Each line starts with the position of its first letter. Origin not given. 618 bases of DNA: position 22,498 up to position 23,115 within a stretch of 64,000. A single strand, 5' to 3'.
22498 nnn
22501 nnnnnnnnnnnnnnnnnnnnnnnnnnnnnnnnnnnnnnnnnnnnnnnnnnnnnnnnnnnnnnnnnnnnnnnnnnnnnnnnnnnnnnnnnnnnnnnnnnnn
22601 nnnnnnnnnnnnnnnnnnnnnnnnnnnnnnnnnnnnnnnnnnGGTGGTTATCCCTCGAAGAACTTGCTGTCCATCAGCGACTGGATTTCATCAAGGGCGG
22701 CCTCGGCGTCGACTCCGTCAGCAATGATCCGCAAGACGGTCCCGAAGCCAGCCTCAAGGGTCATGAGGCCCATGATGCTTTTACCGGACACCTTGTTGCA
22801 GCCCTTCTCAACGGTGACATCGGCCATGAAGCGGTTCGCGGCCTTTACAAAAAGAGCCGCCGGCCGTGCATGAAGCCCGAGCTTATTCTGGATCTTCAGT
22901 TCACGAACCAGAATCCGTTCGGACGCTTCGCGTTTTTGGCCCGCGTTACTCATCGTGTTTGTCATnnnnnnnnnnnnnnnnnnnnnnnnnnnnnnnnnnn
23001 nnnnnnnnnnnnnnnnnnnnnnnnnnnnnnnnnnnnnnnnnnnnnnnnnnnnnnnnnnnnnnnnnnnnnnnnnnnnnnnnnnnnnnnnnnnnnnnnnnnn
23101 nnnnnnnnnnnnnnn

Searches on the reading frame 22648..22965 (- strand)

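Call 8: search_protein_families(library=ncbifam, proteins=[window:22648-22965:-], max_evalue=0.001)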
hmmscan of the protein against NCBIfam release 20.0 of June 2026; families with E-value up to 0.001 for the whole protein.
window:22648-22965:- (105 aa): 9 families
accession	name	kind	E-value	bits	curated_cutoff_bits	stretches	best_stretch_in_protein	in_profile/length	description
NF010354.0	PRK13782.1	equivalog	1.6e-25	88.9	123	1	21-98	4-81/85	HPr family phosphocarrier protein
TIGR01003.1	PTS_HPr_family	subfamily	3.2e-24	84.7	47.9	1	20-98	3-81/82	HPr family phosphocarrier protein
NF010352.0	PRK13780.1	equivalog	4.3e-19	68.2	110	1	21-100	4-83/88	phosphocarrier protein HPr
NF041319.1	PTS-HPr_Halo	equivalog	2.4e-18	66.4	140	1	21-98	3-83/87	phosphocarrier protein HPr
NF008319.0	PRK11109.1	equivalog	2e-16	60.3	302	1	13-104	280-374/376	fused PTS fructose transporter subunit IIA/HPr protein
NF008104.0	PRK10850.1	equivalog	5.6e-15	55.2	153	1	21-99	4-82/85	phosphocarrier protein Hpr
NF010351.0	PRK13779.1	equivalog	3.2e-13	49.3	766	1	4-95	276-370/503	bifunctional PTS system fructose-specific transporter subunit IIA/HPr protein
NF008478.1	PRK11377.1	equivalog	4.9e-13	48.9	520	1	23-104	160-241/473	dihydroxyacetone kinase phosphoryl donor subunit DhaM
NF008146.0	PRK10897.1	equivalog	5.7e-10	39.4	119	1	21-104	5-89/90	PTS phosphocarrier protein NPr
